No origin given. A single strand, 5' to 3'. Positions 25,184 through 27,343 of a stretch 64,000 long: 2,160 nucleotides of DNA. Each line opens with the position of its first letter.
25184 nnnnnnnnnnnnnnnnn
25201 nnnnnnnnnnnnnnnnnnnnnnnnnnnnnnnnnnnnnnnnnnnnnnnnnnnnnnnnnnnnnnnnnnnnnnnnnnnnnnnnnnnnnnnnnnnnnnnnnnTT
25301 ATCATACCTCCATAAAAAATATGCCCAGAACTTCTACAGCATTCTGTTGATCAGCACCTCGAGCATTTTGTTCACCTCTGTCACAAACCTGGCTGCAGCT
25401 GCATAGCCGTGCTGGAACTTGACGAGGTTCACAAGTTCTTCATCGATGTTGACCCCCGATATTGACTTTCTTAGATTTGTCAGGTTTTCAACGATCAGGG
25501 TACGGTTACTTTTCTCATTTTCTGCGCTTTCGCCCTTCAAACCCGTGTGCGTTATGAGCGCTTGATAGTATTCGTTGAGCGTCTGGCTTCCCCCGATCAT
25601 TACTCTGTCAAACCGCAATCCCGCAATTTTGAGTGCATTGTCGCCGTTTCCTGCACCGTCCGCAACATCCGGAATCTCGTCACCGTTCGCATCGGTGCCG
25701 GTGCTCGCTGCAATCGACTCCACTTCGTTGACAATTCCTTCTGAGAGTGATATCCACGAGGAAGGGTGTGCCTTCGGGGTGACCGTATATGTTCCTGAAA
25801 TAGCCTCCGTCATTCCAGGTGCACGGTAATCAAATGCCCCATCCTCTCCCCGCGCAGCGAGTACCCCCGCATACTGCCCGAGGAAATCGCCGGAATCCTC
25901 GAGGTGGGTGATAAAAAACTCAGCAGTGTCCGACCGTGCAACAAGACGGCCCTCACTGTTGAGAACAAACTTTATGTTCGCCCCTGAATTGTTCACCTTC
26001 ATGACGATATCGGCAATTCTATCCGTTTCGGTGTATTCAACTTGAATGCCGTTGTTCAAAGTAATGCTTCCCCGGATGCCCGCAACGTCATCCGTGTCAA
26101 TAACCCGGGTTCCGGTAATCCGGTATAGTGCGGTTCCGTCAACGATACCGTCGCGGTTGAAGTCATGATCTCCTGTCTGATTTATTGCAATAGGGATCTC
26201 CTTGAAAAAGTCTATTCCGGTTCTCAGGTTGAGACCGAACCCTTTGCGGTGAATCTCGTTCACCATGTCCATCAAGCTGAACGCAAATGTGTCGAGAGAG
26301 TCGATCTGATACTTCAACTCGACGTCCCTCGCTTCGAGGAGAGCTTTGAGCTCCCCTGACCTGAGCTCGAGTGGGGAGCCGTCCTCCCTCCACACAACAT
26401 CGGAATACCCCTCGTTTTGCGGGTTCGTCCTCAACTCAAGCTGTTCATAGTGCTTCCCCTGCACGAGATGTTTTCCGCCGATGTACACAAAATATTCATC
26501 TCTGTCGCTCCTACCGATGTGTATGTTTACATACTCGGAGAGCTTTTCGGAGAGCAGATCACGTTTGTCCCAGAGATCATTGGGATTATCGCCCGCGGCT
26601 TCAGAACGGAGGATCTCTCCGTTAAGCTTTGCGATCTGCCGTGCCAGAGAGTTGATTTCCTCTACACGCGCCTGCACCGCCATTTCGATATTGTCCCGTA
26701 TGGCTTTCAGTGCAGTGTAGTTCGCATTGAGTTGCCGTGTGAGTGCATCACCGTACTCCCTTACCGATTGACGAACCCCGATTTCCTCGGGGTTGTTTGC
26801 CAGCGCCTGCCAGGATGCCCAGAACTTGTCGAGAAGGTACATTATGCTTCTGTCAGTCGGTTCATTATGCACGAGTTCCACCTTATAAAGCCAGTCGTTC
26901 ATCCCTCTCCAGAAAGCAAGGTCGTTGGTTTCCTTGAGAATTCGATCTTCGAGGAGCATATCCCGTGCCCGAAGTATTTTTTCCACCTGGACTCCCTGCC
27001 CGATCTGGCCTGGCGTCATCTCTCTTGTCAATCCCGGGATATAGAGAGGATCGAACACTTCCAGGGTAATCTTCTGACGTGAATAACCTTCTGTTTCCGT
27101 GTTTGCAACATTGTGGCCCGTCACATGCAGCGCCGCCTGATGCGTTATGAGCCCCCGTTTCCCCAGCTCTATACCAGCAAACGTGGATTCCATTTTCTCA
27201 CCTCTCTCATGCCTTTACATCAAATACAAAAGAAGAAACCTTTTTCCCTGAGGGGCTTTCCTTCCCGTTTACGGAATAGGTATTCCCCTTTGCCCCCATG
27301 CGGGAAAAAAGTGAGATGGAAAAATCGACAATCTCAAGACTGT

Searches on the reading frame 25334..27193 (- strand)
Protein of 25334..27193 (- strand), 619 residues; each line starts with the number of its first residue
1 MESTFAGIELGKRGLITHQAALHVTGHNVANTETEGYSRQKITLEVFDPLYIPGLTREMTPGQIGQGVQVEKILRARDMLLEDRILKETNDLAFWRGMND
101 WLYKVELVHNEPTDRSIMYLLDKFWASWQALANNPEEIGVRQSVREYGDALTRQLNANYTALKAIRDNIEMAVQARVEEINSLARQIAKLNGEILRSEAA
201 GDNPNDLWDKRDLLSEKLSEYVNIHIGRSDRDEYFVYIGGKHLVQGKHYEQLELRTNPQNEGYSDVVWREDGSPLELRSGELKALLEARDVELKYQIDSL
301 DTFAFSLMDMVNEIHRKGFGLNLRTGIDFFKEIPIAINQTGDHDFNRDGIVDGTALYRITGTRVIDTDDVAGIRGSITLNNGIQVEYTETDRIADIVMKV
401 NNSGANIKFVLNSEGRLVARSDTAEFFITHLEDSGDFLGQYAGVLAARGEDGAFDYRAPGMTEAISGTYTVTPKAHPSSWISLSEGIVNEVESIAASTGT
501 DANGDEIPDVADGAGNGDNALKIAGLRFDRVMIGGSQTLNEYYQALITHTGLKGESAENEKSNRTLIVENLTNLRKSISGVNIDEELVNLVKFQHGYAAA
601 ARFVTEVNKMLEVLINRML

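Call 31: search_protein_families(library=ncbifam, proteins=[window:25334-27193:-], max_evalue=0.00001)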
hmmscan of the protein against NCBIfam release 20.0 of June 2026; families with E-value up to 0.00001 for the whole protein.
window:25334-27193:- (619 aa): 4 families
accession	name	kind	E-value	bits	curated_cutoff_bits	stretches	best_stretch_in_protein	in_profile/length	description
TIGR02492.1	flgK_ends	equivalog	2.1e-99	333.8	170.75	2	7-330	2-328/437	flagellar hook-associated protein FlgK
NF004241.1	PRK05682.1-5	equivalog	3.7e-08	32.9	469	0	13-45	10-42/446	flagellar hook protein FlgE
NF004238.1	PRK05682.1-1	equivalog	4.8e-08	32.7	400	0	13-74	8-64/414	flagellar hook protein FlgE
TIGR02488.1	flgG_G_neg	equivalog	3.6e-07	30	252.75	0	11-69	5-71/259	flagellar basal-body rod protein FlgG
